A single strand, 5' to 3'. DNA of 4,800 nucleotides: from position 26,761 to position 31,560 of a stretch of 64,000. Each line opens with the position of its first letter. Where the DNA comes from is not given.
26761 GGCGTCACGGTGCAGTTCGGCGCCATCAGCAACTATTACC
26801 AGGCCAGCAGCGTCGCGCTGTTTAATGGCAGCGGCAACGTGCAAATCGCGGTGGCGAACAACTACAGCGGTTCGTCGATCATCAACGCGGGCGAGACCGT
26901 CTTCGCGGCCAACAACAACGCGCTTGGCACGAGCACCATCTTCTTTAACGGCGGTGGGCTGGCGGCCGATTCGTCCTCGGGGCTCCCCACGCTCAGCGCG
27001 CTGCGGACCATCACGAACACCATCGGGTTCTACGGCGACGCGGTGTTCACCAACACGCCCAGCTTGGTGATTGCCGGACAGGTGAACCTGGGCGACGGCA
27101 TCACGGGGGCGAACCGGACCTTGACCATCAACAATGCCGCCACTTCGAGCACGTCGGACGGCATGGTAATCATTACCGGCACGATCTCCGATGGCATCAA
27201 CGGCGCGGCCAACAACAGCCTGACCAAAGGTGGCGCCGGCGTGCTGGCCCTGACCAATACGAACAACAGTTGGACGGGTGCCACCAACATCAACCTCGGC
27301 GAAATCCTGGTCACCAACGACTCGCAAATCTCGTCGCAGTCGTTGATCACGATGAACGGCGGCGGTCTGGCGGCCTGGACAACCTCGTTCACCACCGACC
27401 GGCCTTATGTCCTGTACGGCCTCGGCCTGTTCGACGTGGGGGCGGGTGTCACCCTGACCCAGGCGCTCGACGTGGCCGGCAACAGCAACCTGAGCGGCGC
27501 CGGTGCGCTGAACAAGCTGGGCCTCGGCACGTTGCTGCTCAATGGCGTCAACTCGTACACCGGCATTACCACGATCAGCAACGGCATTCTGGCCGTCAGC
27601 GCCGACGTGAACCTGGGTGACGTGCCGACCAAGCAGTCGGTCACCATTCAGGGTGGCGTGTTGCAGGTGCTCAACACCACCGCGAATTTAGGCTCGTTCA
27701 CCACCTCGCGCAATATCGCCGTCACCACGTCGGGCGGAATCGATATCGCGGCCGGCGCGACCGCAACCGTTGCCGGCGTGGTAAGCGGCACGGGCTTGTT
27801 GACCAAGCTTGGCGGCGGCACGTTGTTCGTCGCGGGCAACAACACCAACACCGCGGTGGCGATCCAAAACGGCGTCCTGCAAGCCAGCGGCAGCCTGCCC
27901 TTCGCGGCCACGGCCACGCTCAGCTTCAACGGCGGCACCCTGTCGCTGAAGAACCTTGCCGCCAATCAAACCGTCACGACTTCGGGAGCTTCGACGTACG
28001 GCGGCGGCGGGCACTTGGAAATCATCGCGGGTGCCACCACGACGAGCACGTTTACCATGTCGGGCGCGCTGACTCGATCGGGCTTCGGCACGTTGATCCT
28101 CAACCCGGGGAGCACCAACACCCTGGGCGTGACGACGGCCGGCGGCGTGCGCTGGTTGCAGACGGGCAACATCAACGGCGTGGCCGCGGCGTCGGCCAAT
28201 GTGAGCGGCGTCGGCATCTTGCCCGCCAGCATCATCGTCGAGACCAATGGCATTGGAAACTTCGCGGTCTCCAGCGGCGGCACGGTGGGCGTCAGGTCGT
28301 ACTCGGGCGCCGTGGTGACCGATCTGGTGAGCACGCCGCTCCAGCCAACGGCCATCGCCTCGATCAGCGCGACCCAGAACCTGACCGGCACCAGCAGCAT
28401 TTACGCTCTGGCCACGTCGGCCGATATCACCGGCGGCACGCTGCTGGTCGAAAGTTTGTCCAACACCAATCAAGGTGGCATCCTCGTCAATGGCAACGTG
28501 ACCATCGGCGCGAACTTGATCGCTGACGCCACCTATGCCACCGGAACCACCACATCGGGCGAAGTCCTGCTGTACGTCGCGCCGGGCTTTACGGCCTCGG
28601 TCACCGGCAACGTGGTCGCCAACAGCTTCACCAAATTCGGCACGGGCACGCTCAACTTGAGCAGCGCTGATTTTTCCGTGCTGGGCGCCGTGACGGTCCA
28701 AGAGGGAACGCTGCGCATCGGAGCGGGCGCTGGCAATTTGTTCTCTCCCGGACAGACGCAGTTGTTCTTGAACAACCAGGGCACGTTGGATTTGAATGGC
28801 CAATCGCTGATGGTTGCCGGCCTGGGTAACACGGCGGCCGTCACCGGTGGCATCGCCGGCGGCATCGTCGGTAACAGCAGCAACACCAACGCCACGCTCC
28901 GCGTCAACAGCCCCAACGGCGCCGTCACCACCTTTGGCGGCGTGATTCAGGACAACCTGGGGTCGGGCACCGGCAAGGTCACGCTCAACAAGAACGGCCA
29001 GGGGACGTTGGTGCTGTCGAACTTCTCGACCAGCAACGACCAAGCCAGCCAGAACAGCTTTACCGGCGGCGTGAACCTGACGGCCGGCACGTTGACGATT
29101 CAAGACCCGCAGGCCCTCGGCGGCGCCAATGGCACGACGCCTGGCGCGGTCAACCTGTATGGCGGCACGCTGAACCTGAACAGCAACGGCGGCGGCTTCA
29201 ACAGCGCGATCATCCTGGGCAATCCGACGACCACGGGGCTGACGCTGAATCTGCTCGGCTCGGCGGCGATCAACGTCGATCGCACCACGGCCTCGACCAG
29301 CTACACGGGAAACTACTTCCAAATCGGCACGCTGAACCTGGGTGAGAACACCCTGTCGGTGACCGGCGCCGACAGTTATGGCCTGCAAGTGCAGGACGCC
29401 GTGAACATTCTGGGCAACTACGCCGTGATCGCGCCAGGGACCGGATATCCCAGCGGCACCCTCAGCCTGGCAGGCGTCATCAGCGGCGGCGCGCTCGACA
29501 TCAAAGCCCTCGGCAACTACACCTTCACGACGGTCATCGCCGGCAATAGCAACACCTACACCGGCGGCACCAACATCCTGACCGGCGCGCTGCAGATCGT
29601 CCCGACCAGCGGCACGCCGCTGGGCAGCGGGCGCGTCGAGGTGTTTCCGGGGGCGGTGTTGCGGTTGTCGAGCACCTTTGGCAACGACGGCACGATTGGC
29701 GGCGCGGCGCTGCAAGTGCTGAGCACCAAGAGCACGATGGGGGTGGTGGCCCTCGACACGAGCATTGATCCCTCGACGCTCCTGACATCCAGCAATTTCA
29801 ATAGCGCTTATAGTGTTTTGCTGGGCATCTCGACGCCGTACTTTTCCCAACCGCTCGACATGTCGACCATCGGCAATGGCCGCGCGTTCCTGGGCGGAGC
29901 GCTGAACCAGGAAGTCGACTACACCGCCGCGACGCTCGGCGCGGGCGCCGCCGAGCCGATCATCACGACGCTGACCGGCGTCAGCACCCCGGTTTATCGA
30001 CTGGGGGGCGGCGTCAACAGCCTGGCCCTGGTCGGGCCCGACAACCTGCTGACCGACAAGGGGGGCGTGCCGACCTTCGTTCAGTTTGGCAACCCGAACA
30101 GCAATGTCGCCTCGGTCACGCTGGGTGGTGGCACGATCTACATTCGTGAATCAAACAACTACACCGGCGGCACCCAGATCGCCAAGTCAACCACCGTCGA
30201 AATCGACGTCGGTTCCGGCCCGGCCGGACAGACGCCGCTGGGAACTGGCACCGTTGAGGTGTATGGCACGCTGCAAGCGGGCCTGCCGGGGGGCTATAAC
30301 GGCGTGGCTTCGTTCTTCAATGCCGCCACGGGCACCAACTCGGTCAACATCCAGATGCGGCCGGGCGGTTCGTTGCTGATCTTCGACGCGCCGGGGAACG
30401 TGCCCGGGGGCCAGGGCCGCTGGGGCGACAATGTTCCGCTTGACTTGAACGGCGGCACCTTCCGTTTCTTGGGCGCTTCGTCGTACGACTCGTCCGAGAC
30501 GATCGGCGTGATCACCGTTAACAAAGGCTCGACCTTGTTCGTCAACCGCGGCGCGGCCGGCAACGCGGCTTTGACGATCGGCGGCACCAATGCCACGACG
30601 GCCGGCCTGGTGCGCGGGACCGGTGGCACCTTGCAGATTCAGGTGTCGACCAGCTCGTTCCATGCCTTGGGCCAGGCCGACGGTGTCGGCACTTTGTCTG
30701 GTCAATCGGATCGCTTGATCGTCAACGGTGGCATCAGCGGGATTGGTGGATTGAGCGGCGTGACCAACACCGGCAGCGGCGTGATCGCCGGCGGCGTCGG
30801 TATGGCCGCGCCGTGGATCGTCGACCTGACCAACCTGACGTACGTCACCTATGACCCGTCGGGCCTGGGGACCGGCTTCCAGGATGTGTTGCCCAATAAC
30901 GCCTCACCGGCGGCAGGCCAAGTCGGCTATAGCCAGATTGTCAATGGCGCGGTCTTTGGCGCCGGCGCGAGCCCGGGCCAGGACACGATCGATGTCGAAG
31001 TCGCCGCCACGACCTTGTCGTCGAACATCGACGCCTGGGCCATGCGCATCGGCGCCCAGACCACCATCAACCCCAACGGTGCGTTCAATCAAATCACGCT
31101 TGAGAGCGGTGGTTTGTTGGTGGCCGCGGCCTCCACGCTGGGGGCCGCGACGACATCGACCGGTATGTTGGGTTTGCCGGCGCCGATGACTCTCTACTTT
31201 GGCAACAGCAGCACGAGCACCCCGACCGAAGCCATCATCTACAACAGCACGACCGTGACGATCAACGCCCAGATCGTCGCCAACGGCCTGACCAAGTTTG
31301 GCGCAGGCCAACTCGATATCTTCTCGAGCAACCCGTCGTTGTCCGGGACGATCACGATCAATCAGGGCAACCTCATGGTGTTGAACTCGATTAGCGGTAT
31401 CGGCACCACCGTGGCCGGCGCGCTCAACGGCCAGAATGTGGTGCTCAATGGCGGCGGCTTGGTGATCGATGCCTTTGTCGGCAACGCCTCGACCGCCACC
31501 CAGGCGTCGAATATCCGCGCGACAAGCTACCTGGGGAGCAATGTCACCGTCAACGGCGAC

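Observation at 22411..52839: Single 30.4-kb ORF: a 10,142-aa PEP-CTERM-tailed beta-strand-repeat giant protein of unknown function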

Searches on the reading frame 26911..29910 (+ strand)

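Call 93: search_protein_families(library=pfam, proteins=[window:26911-29910:+], max_evalue=0.1)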
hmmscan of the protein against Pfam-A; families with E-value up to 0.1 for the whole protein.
window:26911-29910:+ (1000 aa): 2 families
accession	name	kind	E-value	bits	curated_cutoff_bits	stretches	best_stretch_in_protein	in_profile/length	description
PF12951.13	PATR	-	1.2e-12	48.1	27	6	200-229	1-30/30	Passenger-associated-transport-repeat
PF13379.11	NMT1_2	-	0.068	13.4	24.7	0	264-424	16-176/252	NMT1-like family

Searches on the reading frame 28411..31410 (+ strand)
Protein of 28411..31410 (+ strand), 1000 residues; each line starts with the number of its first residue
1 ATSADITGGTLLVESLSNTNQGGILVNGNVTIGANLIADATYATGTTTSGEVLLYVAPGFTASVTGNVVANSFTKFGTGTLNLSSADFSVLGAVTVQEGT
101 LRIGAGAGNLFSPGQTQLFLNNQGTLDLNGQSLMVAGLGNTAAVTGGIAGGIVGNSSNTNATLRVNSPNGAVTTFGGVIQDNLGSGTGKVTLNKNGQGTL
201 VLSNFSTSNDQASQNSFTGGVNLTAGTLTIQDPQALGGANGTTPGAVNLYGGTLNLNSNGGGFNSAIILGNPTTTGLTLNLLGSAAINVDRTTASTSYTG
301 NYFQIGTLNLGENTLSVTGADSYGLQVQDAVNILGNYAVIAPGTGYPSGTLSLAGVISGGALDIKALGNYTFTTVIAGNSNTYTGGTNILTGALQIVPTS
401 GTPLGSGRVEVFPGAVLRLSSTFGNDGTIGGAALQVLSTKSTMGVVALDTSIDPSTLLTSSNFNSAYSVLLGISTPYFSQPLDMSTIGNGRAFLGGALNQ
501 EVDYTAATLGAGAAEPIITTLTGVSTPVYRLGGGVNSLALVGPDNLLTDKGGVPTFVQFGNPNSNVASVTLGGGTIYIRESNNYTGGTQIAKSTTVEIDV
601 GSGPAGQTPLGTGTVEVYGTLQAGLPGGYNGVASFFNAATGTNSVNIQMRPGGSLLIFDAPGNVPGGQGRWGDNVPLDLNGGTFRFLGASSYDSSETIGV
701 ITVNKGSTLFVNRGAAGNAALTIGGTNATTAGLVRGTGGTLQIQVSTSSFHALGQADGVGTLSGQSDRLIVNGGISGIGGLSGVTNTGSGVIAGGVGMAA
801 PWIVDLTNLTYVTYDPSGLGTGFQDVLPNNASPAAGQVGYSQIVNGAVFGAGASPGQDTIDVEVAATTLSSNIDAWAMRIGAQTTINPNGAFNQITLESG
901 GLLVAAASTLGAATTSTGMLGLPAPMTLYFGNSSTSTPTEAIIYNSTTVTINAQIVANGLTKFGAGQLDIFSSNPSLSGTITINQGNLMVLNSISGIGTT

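Call 4: search_protein_families(library=pfam, proteins=[window:28411-31410:+], max_evalue=0.01)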
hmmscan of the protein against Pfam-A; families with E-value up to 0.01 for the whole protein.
window:28411-31410:+ (1000 aa): 1 family
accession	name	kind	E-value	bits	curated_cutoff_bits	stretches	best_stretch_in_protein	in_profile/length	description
PF12951.13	PATR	-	5.9e-06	26.7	27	2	73-103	1-30/30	Passenger-associated-transport-repeat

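Call 7: search_protein_families(library=ncbifam, proteins=[window:28411-31410:+], max_evalue=0.01)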
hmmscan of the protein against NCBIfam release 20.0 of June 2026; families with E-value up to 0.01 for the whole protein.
window:28411-31410:+ (1000 aa): 0 families
